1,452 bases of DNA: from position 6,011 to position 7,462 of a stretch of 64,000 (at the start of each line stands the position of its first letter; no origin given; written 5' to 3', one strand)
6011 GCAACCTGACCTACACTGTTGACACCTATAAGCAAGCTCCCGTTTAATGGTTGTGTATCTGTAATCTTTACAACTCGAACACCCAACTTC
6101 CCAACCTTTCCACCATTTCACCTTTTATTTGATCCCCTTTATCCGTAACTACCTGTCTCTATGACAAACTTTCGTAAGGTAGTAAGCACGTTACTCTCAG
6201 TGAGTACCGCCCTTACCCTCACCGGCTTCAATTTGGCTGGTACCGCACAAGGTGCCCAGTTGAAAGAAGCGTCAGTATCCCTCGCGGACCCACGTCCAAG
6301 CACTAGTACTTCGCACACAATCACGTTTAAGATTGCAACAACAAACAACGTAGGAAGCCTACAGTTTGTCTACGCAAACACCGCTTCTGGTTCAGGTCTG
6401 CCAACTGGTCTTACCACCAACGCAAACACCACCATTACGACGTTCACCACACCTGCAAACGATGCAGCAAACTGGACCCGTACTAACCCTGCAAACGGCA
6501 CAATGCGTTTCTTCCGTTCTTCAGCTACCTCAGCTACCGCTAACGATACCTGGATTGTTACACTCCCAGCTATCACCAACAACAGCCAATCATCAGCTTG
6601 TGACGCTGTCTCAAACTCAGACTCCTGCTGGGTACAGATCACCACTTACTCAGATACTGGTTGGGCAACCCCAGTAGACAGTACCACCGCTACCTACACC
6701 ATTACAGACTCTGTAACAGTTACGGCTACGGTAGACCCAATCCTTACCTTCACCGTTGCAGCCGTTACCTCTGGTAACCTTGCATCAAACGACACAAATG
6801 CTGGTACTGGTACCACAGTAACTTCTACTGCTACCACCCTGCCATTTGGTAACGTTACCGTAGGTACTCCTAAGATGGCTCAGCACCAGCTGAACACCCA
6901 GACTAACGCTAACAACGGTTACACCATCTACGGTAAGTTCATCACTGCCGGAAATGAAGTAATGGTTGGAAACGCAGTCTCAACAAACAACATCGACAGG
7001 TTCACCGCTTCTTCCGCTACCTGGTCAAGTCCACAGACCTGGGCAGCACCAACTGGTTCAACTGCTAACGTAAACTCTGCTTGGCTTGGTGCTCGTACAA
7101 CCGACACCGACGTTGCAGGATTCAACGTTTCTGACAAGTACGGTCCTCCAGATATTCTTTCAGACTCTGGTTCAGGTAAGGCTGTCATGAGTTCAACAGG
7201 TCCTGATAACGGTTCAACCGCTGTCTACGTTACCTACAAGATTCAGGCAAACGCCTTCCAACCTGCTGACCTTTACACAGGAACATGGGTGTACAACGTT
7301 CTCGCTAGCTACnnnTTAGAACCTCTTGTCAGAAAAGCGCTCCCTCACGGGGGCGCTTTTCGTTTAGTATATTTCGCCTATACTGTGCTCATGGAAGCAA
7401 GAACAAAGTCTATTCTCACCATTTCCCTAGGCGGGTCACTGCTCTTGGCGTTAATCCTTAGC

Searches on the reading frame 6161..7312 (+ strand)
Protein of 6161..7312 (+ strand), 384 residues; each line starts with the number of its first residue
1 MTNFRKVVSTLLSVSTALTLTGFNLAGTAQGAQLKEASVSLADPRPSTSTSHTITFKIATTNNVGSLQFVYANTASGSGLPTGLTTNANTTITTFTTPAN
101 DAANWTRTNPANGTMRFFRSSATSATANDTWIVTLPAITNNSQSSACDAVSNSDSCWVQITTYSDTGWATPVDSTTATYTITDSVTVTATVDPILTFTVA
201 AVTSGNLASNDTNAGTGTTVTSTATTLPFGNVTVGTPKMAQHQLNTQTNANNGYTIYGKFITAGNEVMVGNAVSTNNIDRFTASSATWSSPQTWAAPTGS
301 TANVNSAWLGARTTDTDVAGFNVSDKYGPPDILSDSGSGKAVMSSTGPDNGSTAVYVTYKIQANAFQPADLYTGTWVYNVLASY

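Call 8: search_protein_families(library=pfam, proteins=[window:6161-7312:+], max_evalue=1)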
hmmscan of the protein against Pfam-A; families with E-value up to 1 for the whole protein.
window:6161-7312:+ (384 aa): 1 family
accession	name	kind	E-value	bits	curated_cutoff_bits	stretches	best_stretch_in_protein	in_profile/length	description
PF08050.18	Tet_res_leader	-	0.11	12.8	27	1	33-42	10-19/20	Tetracycline resistance leader peptide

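Call 9: search_protein_families(library=ncbifam, proteins=[window:6161-7312:+], max_evalue=1)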
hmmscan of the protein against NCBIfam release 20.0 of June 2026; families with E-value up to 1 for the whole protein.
window:6161-7312:+ (384 aa): 1 family
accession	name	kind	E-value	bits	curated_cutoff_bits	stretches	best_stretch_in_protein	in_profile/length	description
NF033685.1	Tet_leader_L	equivalog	0.19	11.6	32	1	33-42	10-19/20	tetracycline resistance efflux system leader peptide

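Call 75: search_protein_families(library=pfam, alignment_id=A7, max_evalue=1)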
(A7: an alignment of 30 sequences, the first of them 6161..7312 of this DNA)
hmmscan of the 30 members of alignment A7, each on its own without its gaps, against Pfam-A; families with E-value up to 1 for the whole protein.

A. member 1, window:6161-7312:+ (384 aa): 1 family
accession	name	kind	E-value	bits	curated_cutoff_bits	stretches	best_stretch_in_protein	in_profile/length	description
PF08050.18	Tet_res_leader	-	0.11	12.8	27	1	33-42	10-19/20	Tetracycline resistance leader peptide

B. families by the number of members that match (of 30 scanned): 14 families
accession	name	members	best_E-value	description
PF10989.13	DUF2808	2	1.4e-05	Protein of unknown function (DUF2808)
PF16103.11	DUF4822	1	0.015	Domain of unknown function (DUF4822)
PF05211.17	NLBH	1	0.017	Neuraminyllactose-binding hemagglutinin precursor (NLBH)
PF08862.16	DUF1829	1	0.021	Domain of unknown function DUF1829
PF13944.12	Calycin_like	1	0.03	Calycin-like beta-barrel domain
PF04514.18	BTV_NS2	1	0.054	Bluetongue virus non-structural protein NS2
PF16339.10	DUF4969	1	0.071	Domain of unknown function (DUF4969)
PF13211.12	DUF4019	1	0.081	Protein of unknown function (DUF4019)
PF14238.11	DUF4340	1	0.082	Domain of unknown function (DUF4340)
PF08050.18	Tet_res_leader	1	0.11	Tetracycline resistance leader peptide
PF14683.12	CBM-like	1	0.12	Polysaccharide lyase family 4, domain III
PF12377.13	DuffyBP_N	1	0.19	Duffy binding protein N terminal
PF21869.3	Dit-like_CBM2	1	0.68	Distal tail component, second carbohydrate binding domain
PF02625.21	XdhC_CoxI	1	0.87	XdhC and CoxI family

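Call 76: search_solved_structures(query=A7, max_evalue=1, show_alignments=1)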
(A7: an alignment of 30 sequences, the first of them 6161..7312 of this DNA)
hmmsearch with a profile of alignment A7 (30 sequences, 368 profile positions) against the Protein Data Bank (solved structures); distinct sequences matched with E-value up to 1: 0.
